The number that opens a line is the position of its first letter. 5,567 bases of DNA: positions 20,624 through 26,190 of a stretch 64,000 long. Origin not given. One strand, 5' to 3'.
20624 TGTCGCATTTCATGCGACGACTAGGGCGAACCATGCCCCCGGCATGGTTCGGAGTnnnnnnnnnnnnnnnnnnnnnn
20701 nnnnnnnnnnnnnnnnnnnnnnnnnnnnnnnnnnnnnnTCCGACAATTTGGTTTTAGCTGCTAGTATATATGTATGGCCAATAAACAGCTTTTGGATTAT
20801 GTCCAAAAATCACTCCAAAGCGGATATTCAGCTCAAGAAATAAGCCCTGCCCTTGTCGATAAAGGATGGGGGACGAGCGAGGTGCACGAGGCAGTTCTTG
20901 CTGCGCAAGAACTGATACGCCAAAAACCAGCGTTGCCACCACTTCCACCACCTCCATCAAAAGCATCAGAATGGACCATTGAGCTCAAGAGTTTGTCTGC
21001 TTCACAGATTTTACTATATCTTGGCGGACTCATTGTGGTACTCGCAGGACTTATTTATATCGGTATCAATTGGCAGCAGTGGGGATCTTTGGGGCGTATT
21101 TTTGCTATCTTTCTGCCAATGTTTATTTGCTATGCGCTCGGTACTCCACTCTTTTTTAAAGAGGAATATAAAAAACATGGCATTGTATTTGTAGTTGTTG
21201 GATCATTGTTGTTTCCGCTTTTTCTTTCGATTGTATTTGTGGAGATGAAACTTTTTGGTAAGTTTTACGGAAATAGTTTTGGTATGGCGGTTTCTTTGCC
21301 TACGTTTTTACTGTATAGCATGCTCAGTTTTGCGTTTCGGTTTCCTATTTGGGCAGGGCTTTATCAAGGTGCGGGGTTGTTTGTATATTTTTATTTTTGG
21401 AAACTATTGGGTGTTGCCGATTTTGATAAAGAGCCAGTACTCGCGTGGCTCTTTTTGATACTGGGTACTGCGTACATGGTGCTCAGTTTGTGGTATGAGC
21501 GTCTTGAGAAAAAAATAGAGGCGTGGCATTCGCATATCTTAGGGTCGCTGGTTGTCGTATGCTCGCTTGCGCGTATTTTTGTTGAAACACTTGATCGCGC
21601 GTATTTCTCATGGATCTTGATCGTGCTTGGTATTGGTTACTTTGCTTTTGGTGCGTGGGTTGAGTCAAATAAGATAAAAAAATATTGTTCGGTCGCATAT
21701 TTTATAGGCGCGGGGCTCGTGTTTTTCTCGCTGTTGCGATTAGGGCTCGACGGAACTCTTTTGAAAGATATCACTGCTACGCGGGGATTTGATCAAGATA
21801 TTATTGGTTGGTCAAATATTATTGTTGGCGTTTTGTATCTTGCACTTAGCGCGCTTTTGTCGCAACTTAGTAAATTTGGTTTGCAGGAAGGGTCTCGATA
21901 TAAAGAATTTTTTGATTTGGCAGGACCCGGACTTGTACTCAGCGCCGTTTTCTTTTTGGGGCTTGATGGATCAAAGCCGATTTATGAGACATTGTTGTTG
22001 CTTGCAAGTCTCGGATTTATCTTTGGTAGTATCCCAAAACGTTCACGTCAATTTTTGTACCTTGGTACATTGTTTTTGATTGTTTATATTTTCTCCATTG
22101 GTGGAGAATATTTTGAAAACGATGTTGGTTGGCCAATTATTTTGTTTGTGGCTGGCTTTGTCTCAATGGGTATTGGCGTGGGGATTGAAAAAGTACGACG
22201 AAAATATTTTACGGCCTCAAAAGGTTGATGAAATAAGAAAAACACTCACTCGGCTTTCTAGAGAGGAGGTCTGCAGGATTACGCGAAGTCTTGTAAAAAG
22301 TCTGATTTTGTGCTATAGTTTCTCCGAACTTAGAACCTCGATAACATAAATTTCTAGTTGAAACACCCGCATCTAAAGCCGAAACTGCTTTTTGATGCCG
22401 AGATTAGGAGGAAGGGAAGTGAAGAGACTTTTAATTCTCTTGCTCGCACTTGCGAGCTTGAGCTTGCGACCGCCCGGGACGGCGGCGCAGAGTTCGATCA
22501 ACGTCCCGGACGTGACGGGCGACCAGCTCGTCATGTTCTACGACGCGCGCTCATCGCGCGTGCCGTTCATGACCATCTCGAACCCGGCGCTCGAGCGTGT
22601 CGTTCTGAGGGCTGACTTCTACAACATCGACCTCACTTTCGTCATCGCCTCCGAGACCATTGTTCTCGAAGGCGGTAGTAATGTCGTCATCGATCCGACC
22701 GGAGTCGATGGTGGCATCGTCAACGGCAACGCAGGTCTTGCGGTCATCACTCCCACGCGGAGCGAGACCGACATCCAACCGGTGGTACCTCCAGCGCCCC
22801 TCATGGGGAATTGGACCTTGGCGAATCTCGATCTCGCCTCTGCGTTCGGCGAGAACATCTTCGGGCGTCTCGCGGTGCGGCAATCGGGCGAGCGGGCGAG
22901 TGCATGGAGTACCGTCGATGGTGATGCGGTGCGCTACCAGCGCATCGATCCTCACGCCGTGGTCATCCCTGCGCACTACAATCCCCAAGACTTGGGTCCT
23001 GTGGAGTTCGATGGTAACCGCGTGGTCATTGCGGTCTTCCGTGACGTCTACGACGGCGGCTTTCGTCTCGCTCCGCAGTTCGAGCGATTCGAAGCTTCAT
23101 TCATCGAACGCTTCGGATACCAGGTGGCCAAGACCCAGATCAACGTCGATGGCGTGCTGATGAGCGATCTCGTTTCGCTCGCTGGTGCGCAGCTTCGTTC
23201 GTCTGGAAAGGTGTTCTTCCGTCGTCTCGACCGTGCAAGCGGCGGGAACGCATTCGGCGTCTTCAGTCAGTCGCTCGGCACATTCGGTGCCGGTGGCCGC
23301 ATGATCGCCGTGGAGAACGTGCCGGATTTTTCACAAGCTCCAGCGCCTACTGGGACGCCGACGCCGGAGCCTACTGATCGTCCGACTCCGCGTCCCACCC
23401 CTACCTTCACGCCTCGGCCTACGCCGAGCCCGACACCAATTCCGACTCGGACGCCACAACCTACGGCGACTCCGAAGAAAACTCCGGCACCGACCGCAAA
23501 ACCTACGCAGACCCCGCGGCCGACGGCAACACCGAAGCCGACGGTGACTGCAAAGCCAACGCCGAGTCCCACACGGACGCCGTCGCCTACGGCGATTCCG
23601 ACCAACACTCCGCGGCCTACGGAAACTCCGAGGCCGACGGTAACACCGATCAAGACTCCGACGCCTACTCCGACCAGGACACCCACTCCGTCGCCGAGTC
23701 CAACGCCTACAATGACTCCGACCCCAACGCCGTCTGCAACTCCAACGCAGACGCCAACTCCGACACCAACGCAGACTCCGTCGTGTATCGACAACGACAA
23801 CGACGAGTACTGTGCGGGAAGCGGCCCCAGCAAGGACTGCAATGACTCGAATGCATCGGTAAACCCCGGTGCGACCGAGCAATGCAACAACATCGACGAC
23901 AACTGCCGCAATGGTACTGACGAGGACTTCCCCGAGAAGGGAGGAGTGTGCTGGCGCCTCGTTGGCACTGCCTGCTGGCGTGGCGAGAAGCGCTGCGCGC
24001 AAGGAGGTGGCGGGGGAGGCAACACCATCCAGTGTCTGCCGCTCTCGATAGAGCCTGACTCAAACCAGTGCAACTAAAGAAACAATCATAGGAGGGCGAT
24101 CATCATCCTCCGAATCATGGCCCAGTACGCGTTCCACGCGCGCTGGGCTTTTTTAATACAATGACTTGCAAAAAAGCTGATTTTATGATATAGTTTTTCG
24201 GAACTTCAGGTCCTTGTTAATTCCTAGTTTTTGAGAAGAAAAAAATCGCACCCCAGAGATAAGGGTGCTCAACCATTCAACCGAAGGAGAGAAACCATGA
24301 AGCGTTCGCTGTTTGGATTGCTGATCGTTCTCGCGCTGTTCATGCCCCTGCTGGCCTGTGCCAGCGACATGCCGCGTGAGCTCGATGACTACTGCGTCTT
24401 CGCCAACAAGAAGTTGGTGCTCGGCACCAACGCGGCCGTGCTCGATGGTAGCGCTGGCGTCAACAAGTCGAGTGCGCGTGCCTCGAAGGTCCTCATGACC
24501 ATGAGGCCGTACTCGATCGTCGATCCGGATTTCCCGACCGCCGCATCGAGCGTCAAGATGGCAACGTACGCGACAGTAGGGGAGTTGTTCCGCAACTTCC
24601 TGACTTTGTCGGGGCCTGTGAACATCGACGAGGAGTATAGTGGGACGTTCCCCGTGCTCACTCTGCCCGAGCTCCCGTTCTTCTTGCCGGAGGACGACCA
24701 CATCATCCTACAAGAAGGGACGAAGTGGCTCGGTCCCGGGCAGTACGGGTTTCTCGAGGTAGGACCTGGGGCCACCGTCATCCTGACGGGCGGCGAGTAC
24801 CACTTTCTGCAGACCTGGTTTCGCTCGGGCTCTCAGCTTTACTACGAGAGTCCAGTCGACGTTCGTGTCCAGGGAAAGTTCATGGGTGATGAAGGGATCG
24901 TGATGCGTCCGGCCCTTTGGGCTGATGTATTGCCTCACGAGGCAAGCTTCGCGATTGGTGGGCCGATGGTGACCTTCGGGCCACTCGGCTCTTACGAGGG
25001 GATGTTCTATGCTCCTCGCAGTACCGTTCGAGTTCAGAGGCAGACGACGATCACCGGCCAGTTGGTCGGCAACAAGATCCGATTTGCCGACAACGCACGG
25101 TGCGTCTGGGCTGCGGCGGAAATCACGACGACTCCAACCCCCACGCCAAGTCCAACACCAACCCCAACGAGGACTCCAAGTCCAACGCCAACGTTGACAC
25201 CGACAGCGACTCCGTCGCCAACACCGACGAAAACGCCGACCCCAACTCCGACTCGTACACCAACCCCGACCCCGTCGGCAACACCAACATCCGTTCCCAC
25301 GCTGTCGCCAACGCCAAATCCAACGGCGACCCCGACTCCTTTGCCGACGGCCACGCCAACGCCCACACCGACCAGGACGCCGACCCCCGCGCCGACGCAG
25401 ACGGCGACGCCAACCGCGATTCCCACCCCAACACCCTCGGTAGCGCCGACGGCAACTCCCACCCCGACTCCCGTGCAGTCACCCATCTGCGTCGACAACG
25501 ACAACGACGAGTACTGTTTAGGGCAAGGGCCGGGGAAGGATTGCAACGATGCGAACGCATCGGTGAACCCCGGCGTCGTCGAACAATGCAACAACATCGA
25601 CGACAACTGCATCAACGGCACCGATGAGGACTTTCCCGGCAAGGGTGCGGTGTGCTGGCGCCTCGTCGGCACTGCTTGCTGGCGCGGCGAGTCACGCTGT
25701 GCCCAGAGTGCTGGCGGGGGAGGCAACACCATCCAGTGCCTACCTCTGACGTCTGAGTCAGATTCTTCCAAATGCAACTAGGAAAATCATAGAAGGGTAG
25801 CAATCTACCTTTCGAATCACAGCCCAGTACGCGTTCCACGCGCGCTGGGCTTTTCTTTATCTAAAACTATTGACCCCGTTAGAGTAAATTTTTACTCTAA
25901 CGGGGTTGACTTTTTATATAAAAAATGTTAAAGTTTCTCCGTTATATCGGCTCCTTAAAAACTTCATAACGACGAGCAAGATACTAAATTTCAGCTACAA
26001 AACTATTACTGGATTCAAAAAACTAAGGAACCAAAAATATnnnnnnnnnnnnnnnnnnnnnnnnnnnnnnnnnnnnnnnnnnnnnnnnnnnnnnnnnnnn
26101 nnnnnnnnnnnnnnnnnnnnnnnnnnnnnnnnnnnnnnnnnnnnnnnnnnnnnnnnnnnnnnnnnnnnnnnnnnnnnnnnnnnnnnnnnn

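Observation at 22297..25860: Duplicated cassette: two secreted proteins with different N-domains but the same Thr/Pro linker plus MopE-like Cys-rich C-terminus, same promoter and same terminator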

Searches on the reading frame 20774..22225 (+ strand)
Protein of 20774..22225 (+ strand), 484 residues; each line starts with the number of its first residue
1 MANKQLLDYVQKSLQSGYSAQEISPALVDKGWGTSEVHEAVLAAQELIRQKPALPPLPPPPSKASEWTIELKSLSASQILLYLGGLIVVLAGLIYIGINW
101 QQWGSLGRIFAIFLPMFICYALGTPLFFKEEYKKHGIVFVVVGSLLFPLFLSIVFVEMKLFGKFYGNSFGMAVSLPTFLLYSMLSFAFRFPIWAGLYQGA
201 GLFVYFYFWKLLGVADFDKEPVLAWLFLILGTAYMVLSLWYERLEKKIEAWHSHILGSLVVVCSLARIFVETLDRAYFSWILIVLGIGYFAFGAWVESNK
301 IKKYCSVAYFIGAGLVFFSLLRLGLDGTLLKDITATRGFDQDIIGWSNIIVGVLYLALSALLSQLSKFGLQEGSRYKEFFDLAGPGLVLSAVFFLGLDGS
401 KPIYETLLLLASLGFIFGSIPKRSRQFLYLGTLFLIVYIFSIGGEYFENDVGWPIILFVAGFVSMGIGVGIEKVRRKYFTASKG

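Call 15: search_protein_families(library=pfam, proteins=[window:20774-22225:+], max_evalue=0.01)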
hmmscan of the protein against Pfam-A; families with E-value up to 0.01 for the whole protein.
window:20774-22225:+ (484 aa): 2 families
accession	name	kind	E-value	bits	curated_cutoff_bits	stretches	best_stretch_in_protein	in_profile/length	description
PF09925.14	DUF2157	-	1.3e-06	28.6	32.4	1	74-153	32-111/146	Predicted membrane protein (DUF2157)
PF03779.20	SPW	-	0.0074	17.2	31.5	0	224-293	3-68/93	SPW repeat domain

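Call 43: search_protein_families(library=ncbifam, proteins=[window:20774-22225:+], max_evalue=0.1)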
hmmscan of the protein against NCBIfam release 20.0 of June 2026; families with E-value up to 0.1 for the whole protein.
window:20774-22225:+ (484 aa): 1 family
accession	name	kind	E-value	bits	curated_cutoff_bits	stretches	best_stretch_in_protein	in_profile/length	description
NF046002.1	MAG3450_fam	equivalog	0.0082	16.3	70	1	109-194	8-91/121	MAG3450 family membrane protein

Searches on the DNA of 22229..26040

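Call 63: search_rna_families(source=window, start=22229, end=26040, threshold=evalue, max_evalue=1)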
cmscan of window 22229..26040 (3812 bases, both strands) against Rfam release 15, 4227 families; matches with E-value up to 1: 0.
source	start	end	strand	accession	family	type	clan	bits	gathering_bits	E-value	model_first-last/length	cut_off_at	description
